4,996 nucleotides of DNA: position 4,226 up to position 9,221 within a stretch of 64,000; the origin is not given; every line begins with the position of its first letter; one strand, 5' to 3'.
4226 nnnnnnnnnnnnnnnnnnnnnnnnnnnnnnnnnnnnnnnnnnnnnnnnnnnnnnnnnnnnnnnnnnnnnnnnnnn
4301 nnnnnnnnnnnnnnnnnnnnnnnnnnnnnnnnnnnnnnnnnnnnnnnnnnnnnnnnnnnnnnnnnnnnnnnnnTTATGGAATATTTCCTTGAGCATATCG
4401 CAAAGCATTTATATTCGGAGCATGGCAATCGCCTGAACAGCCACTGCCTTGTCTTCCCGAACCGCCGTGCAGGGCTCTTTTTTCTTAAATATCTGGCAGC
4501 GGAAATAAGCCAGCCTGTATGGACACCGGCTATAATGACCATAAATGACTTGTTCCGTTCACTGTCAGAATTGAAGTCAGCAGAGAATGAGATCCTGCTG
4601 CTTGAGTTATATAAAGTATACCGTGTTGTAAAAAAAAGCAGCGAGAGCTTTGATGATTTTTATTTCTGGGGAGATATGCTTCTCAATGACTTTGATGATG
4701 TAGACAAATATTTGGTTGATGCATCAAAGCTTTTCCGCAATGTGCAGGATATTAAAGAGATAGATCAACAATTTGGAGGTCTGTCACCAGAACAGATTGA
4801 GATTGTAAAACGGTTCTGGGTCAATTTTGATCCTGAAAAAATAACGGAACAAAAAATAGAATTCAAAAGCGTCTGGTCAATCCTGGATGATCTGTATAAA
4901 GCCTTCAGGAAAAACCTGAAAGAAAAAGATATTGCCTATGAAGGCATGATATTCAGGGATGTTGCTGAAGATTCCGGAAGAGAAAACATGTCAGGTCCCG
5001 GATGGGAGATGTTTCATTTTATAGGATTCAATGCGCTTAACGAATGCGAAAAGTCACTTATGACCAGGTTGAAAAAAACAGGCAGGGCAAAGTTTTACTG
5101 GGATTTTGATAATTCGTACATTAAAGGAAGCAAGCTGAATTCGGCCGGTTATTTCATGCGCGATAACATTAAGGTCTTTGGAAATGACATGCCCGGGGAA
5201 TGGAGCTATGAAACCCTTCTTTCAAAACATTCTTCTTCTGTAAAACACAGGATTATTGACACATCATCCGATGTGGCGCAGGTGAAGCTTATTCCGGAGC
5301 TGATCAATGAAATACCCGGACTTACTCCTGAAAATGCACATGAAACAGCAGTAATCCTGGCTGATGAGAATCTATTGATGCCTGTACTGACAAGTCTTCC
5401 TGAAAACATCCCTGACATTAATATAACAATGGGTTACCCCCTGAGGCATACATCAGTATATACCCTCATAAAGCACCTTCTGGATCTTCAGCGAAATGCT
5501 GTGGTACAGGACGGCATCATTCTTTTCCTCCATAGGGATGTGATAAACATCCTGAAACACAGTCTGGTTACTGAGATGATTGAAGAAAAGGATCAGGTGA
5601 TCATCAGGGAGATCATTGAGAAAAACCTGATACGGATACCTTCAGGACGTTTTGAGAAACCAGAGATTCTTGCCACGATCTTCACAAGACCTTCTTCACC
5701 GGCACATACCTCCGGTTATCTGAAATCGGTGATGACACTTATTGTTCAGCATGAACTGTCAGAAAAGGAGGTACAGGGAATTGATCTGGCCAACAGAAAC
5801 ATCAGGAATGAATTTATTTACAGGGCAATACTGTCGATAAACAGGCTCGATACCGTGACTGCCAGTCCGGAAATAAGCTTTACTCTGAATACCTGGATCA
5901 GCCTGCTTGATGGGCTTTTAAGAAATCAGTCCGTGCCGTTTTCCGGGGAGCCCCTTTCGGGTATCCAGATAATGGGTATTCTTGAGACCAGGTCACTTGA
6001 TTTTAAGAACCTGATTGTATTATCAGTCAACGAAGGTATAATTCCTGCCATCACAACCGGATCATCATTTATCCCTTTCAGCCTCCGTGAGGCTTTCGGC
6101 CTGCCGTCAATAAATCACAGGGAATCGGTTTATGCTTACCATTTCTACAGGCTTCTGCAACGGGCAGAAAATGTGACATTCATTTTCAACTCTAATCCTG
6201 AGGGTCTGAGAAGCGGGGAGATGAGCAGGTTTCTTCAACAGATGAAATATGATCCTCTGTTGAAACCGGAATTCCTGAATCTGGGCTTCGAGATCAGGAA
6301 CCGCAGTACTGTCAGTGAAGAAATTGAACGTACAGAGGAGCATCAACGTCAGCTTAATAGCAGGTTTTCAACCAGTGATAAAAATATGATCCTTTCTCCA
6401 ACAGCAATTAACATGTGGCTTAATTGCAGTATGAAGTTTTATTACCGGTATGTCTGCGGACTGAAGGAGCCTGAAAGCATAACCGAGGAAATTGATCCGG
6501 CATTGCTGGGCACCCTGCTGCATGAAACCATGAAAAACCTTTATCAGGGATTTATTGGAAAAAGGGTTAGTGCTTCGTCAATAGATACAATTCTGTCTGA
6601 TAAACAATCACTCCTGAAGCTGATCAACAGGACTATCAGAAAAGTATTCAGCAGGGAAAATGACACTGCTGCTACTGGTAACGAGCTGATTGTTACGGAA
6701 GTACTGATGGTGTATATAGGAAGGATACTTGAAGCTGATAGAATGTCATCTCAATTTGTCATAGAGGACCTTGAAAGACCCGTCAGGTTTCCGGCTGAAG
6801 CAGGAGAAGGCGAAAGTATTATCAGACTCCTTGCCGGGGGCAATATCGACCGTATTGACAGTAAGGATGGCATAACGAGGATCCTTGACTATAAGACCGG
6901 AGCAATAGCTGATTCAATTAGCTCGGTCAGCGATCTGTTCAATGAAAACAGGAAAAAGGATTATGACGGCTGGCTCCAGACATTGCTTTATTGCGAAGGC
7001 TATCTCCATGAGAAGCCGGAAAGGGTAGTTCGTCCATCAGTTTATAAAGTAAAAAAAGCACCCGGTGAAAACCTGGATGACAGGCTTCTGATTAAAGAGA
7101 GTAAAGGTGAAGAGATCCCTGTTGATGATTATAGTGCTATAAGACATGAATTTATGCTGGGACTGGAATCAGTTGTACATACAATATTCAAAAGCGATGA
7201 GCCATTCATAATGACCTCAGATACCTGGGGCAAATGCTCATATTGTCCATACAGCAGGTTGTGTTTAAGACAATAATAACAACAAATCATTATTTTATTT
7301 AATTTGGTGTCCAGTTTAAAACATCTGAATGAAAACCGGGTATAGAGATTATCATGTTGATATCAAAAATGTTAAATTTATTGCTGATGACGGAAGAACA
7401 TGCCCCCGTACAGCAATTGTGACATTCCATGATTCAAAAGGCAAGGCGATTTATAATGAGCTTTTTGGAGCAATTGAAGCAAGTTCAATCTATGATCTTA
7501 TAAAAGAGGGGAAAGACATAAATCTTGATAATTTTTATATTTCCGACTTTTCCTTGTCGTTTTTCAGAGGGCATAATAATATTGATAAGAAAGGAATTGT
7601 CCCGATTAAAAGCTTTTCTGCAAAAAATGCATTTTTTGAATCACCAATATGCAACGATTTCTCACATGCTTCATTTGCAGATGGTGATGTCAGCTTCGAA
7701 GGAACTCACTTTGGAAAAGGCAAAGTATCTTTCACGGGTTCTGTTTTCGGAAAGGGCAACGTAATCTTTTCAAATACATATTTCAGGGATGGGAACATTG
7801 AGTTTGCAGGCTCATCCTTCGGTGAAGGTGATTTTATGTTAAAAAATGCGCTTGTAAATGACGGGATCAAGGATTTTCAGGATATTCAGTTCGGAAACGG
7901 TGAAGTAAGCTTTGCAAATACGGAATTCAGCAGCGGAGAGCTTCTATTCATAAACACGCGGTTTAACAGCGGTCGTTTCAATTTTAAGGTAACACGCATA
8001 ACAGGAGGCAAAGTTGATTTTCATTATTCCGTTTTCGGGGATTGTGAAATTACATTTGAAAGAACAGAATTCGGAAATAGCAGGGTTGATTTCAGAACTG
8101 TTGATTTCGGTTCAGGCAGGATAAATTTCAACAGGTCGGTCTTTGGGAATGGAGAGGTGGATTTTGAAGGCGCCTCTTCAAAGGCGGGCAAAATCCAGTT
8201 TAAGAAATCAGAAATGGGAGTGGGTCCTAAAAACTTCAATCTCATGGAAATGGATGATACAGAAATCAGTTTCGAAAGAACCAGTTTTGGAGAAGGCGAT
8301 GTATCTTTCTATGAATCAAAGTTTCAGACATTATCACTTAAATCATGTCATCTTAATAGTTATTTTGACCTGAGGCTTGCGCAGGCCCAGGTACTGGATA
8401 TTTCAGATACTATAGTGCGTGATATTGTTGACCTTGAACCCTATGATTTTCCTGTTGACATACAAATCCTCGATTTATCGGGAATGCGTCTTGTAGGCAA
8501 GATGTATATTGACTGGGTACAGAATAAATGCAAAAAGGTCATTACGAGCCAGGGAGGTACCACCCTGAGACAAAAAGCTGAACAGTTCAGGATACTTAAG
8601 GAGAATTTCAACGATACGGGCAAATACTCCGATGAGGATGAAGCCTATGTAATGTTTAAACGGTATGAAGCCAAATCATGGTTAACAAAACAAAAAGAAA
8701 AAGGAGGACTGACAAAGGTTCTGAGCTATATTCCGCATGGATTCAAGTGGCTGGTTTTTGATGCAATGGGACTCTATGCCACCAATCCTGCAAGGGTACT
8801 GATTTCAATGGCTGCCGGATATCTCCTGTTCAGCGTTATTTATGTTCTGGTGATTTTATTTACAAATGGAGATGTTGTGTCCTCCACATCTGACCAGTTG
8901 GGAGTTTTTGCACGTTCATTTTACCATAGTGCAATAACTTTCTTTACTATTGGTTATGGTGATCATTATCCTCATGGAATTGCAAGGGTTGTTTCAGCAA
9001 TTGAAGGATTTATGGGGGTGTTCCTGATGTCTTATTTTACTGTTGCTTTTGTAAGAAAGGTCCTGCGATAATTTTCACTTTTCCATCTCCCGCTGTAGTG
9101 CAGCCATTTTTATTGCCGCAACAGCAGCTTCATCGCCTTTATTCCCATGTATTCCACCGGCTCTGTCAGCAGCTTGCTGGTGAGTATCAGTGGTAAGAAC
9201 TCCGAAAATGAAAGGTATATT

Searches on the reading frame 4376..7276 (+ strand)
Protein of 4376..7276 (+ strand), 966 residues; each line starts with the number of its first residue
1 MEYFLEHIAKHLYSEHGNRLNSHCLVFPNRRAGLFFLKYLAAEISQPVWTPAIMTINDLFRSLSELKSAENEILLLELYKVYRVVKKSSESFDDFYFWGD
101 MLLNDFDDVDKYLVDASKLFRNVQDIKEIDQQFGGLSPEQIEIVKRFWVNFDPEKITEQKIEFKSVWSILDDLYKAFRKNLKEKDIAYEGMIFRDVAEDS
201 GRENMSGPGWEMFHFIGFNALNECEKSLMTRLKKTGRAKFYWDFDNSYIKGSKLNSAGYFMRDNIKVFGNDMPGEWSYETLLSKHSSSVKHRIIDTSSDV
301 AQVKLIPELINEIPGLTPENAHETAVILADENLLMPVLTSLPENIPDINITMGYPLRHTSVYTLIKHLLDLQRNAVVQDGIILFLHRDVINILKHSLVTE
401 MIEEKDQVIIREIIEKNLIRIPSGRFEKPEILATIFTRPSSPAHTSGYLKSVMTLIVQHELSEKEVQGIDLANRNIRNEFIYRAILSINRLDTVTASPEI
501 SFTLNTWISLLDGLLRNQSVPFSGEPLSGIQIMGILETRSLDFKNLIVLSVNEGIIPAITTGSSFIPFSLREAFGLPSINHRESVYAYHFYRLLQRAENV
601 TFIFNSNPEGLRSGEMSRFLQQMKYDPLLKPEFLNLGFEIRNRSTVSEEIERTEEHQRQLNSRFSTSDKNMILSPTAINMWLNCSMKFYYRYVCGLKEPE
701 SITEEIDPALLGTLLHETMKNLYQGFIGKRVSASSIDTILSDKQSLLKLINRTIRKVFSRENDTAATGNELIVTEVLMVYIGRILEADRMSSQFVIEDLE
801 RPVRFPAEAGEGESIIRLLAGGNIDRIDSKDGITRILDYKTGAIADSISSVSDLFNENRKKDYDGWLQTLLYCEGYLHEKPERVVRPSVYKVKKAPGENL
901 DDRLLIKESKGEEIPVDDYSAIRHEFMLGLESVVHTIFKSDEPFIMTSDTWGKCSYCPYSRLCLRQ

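Call 4: search_protein_families(library=pfam, proteins=[window:4376-7276:+])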
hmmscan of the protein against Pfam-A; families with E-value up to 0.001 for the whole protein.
window:4376-7276:+ (966 aa): 1 family
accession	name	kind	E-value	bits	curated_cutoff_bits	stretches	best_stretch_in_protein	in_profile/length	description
PF12705.13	PDDEXK_1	-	3.7e-27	96.3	22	1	673-963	2-246/247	PD-(D/E)XK nuclease superfamily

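Call 5: search_protein_families(library=ncbifam, proteins=[window:4376-7276:+])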
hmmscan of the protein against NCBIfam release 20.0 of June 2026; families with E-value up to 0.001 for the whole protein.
window:4376-7276:+ (966 aa): 2 families
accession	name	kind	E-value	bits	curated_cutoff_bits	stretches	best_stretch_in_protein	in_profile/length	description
TIGR02786.1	addB_alphas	equivalog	2.8e-19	68.7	486.5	1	497-946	577-1000/1024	double-strand break repair protein AddB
TIGR03623.1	TIGR03623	subfamily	3.8e-19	68.4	299.6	1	490-845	426-763/876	probable DNA repair protein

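Call 27: search_solved_structures(query=window:4376-7276:+, max_evalue=0.01, show_alignments=1)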
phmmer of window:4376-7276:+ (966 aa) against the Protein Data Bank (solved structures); distinct sequences matched with E-value up to 0.01: 0.

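Call 63: search_protein_families(library=padloc, proteins=[window:4376-7276:+], max_evalue=0.001)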
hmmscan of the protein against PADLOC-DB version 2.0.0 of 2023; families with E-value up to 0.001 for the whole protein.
window:4376-7276:+ (966 aa): 1 family
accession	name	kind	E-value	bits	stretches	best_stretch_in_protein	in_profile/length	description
PDLC01447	Cas4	-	3.8e-05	22.2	0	670-741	2-47/161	"CAS-I,CAS-II,CAS-III,CAS-IV,CAS-V,CAS-VI; acquisition_associated"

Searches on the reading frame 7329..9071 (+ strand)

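Call 4: search_protein_families(library=pfam, proteins=[window:7329-9071:+])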
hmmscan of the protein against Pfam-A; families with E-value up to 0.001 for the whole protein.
window:7329-9071:+ (580 aa): 1 family
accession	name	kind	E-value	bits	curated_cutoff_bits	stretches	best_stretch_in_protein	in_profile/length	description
PF07885.22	Ion_trans_2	-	7.4e-11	42.2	22.5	1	505-578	13-77/79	Ion channel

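Call 5: search_protein_families(library=ncbifam, proteins=[window:7329-9071:+])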
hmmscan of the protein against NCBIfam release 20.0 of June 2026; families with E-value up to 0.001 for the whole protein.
window:7329-9071:+ (580 aa): 0 families
